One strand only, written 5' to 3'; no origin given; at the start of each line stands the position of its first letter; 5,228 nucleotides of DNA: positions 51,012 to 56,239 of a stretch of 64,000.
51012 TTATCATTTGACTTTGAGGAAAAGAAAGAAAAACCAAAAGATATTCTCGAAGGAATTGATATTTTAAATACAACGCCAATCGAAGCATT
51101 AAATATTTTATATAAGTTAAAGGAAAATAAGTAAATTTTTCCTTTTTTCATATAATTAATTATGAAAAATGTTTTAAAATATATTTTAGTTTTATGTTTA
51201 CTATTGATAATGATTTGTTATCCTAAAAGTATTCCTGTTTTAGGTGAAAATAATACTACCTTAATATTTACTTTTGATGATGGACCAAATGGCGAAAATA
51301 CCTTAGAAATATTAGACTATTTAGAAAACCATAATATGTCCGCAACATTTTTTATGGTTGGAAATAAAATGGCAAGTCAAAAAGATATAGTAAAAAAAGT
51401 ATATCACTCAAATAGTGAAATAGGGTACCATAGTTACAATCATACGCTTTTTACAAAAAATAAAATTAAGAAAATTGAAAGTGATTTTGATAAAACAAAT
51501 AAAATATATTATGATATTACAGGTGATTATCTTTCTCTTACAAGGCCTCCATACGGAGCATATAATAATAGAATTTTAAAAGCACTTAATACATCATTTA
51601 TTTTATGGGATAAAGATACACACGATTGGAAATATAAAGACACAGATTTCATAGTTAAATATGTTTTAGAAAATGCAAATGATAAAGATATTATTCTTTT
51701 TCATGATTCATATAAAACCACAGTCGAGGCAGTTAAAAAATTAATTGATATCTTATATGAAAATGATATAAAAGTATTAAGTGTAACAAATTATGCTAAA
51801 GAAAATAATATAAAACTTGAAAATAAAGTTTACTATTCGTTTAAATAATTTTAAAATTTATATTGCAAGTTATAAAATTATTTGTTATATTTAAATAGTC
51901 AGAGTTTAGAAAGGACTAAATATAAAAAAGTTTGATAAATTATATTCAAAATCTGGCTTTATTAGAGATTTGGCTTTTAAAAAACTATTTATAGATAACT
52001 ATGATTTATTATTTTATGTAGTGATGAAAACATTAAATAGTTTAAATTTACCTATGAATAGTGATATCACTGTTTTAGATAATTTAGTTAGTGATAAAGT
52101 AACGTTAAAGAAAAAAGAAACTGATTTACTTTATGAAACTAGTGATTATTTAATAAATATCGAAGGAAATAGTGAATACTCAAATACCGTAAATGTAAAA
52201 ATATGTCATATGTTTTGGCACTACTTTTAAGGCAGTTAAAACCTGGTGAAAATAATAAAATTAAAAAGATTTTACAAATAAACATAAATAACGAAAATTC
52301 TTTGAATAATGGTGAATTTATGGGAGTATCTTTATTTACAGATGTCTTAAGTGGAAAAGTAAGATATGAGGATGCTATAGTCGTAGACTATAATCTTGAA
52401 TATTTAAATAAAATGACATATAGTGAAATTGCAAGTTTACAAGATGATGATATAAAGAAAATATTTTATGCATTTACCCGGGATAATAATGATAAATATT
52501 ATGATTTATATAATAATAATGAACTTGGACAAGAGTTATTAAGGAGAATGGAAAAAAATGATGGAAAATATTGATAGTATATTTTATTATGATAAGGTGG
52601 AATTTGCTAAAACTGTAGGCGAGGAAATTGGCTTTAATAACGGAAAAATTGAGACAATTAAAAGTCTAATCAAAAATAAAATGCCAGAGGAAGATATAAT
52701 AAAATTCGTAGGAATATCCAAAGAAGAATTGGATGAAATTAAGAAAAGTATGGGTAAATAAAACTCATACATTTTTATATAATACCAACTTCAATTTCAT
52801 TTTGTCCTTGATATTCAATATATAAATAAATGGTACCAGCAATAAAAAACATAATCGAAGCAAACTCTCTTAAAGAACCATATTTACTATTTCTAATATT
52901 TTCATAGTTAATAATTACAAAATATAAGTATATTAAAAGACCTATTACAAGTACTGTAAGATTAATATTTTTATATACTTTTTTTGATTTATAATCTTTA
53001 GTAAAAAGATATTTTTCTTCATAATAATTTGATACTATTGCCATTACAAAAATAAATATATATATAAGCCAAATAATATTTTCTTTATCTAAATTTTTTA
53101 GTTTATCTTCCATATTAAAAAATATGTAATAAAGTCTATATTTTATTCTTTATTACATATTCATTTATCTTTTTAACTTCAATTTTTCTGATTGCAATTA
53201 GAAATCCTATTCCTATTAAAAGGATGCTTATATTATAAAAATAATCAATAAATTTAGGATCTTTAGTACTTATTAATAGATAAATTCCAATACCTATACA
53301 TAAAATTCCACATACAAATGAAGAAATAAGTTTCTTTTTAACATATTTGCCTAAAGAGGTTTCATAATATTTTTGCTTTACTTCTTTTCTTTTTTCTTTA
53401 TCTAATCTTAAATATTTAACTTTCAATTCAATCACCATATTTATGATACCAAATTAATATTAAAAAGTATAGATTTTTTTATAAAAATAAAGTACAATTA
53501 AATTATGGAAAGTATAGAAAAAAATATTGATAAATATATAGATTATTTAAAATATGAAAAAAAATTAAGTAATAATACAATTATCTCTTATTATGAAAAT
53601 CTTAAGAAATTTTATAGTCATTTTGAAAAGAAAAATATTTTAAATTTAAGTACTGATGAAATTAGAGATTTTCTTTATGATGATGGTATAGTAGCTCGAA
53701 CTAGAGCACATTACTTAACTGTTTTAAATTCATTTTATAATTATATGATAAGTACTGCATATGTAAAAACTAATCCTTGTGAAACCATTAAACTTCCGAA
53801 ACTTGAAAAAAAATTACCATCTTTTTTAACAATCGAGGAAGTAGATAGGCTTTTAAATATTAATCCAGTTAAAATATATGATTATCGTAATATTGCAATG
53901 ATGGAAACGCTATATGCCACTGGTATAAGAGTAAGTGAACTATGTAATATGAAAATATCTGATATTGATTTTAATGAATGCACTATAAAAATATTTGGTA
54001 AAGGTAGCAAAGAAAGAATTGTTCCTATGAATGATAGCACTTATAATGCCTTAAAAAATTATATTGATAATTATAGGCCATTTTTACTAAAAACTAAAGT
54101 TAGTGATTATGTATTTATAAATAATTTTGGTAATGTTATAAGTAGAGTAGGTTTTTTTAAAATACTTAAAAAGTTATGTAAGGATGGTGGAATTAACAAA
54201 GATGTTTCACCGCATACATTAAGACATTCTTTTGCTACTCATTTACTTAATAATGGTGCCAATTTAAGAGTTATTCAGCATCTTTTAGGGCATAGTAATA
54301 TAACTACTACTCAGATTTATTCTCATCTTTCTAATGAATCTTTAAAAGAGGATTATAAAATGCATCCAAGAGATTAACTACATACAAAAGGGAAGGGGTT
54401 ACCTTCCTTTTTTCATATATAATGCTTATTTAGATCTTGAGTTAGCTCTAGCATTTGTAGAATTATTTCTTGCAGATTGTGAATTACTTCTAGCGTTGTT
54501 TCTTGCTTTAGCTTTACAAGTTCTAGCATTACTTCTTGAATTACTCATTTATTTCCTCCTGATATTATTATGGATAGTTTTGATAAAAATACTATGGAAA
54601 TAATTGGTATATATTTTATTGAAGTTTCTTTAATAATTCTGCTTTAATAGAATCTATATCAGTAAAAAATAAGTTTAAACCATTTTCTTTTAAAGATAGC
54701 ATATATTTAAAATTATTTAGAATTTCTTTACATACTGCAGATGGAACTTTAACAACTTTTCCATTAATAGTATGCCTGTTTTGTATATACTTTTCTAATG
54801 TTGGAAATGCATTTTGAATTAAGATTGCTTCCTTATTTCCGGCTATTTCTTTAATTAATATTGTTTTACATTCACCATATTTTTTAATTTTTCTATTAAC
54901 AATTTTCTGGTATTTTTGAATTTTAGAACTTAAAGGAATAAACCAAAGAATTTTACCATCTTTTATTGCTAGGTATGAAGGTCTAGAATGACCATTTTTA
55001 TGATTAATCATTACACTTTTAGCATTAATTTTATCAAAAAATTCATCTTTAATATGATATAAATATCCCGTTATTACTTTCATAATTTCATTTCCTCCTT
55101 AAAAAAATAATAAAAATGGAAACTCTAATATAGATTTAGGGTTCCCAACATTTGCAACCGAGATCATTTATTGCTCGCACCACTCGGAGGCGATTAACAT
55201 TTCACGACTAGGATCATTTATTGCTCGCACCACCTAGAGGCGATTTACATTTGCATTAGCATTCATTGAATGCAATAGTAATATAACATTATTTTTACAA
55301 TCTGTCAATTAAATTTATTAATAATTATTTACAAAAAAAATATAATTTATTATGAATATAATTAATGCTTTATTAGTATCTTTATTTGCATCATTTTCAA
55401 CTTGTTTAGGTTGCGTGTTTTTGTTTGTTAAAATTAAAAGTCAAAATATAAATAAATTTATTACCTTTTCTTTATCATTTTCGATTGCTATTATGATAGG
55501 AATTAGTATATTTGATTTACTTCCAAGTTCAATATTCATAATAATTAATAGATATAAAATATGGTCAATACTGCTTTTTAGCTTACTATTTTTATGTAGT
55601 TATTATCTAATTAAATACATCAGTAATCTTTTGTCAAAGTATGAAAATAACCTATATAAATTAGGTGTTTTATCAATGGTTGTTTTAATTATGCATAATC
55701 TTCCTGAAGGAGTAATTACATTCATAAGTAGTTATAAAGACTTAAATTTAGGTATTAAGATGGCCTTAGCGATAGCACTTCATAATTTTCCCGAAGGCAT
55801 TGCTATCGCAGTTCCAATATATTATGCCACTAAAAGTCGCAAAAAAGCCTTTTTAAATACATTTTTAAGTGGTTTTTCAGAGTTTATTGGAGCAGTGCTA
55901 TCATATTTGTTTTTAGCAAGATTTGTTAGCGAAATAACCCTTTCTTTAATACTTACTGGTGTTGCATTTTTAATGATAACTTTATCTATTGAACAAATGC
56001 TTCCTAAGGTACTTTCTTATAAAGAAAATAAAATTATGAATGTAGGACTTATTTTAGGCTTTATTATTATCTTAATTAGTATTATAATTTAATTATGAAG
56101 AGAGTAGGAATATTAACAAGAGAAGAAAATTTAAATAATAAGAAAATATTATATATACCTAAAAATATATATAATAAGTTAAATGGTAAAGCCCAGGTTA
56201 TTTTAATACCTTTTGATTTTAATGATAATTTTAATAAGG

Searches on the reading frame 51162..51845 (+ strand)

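Call 67: search_protein_families(library=ncbifam, proteins=[window:51162-51845:+], max_evalue=0.01)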
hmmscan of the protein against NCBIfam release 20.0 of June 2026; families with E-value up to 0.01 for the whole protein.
window:51162-51845:+ (228 aa): 9 families
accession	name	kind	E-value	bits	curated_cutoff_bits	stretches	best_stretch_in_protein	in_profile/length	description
TIGR02764.1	spore_ybaN_pdaB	equivalog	3.6e-40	137.8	237.4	1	33-209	7-188/191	polysaccharide deacetylase family sporulation protein PdaB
NF045820.1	PgAcgDacpgdA_Strep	equivalog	8.5e-36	123.7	800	1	32-226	268-460/463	peptidoglycan-N-acetylglucosamine deacetylase PgdA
NF045821.1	PgAcgDacpgdA1_Bac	equivalog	1.9e-27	95.9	400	1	30-200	86-263/282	peptidoglycan-N-acetylglucosamine deacetylase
TIGR04243.1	nodulat_NodB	equivalog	3.1e-25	88.8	240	1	34-187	4-161/197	chitooligosaccharide deacetylase NodB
TIGR02873.1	spore_ylxY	hypoth_equivalog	6.7e-25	87.8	391.5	1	45-210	98-265/268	probable sporulation protein, polysaccharide deacetylase family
TIGR02884.1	spore_pdaA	equivalog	1.1e-24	87.4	298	1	31-208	36-220/224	delta-lactam-biosynthetic de-N-acetylase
NF045822.1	PgAcgDacpgdA2_Bac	equivalog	1.8e-23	83.2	400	1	35-202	73-252/274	peptidoglycan-N-acetylglucosamine deacetylase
TIGR03006.1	pepcterm_polyde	equivalog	2.6e-10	39.9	276.2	1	45-130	34-119/272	XrtA system polysaccharide deacetylase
TIGR03212.1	uraD_N-term-dom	equivalog_domain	0.00032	19.8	424.6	1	51-160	83-184/297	allantoinase PuuE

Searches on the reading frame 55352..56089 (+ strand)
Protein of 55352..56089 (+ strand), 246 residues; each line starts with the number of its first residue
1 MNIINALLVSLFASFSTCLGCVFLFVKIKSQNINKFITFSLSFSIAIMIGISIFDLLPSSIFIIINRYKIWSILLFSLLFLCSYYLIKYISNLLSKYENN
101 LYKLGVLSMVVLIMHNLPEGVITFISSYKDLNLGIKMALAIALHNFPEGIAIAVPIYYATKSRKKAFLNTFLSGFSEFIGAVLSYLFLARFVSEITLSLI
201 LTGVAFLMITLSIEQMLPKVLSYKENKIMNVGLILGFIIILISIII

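Call 14: find_encoding_contigs(protein=window:55352-56089:+, flank=10000, max_places=1)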
Protein window:55352-56089:+ (246 aa): 23 contigs read that carry it; 1 place shown.
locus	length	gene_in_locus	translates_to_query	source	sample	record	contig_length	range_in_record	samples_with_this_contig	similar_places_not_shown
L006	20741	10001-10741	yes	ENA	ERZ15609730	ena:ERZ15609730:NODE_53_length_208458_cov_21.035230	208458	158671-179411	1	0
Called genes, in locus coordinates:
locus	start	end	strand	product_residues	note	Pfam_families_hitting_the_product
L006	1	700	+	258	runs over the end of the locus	-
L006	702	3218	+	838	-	PF01624:MutS_I, PF05192:MutS_III, PF05190:MutS_IV, PF00488:MutS_V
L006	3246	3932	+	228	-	PF01522:Polysacc_deac_1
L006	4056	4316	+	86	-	-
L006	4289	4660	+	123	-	-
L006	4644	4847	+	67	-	-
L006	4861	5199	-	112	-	-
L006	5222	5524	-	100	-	-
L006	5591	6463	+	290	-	PF02899:Phage_int_SAM_1, PF00589:Phage_integrase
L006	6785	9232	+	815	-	-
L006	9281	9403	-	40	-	-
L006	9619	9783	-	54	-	-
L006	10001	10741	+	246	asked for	PF02535:Zip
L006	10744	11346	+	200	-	PF00117:GATase, PF07722:Peptidase_C26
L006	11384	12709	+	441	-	PF02585:PIG-L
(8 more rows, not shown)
